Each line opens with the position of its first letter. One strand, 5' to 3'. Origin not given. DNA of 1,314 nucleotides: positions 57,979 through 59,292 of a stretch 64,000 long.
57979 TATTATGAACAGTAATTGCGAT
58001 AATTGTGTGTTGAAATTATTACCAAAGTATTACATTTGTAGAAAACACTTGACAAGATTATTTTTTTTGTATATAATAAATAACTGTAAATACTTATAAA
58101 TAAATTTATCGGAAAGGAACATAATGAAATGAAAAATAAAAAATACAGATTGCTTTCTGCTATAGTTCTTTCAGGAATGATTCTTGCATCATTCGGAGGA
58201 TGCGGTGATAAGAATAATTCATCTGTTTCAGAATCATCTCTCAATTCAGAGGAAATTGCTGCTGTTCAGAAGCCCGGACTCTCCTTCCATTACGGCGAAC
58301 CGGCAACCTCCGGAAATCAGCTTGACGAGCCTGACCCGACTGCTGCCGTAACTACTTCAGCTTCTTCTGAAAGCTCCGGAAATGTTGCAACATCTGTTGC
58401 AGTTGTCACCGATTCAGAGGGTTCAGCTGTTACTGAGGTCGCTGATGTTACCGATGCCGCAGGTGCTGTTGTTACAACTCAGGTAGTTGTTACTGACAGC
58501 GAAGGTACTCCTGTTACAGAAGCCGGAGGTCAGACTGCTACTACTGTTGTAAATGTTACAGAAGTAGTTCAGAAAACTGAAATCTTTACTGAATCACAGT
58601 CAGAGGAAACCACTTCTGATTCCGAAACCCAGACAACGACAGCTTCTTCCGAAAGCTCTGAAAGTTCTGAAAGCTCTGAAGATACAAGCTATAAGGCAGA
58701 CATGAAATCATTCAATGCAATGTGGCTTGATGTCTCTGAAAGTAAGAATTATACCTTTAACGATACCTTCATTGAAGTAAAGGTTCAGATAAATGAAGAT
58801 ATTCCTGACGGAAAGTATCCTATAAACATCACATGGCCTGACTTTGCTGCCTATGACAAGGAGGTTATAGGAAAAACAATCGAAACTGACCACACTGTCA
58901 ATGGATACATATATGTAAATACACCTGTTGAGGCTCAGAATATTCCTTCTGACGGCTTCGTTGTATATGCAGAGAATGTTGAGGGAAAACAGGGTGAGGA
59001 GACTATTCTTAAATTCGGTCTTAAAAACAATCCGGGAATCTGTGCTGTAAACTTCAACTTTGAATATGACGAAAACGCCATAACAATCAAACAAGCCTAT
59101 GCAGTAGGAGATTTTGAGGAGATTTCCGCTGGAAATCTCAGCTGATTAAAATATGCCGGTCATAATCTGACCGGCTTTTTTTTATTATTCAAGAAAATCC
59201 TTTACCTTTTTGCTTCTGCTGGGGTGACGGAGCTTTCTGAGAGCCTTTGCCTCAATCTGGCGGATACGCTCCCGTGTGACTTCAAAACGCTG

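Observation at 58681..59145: Circularly permuted cohesin on a membrane-anchored lipoprotein: a candidate alternative cellulosome or dockerin anchor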

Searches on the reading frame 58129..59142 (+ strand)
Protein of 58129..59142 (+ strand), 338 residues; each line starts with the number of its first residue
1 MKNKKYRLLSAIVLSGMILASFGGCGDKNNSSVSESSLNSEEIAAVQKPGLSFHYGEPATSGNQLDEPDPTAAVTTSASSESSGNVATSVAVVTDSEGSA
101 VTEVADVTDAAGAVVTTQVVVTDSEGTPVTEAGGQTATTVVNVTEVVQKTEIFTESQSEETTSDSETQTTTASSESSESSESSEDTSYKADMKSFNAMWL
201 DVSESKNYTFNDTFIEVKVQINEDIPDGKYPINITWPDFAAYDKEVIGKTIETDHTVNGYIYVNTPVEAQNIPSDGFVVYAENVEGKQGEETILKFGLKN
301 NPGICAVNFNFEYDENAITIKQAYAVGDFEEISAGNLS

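Call 3: search_protein_families(library=pfam, proteins=[window:58129-59142:+], max_evalue=10)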
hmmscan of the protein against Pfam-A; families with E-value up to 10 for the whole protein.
window:58129-59142:+ (338 aa): 1 family
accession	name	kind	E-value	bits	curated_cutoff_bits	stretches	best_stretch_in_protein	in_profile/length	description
PF04426.17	Bul1_C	-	0.66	9.8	24.2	1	139-225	144-229/272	Bul1 C terminus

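Call 4: search_protein_families(library=ncbifam, proteins=[window:58129-59142:+], max_evalue=10)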
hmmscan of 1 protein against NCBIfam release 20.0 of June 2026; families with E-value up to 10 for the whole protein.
window:58129-59142:+ (338 aa): 6 families
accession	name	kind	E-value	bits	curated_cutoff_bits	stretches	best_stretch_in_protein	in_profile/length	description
NF033761.1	gliding_GltJ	equivalog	0.0068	15.5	450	1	6-186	370-542/671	adventurous gliding motility protein GltJ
NF009611.0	PRK13108.1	equivalog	0.43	9.5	636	1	67-192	299-422/476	prolipoprotein diacylglyceryl transferase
NF005423.0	PRK07003.1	equivalog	0.89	7.8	1260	1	47-189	389-531/831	DNA polymerase III subunit gamma/tau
NF005846.3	PRK07764.1-6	equivalog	1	8.3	625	1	63-206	420-561/628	DNA polymerase III subunit gamma and tau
NF008109.0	PRK10856.1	equivalog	1.7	8.3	208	1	76-207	148-273/334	cytoskeleton protein RodZ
NF008074.0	PRK10811.1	equivalog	3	5.4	908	1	79-192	826-933/1068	ribonuclease E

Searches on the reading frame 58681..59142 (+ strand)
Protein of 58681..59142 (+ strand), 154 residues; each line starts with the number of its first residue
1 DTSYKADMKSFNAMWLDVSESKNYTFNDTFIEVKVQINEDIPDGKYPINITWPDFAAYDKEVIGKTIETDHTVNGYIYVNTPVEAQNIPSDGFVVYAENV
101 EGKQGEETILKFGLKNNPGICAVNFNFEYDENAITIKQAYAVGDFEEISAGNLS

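Call 3: search_protein_families(library=pfam, proteins=[window:58681-59142:+], max_evalue=10)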
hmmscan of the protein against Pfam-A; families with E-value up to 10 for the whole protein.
seq(154 aa): 1 family
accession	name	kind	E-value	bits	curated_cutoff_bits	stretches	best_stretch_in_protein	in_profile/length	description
PF00963.24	Cohesin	-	9.5e-06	26.3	24.1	1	98-137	6-47/139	Cohesin domain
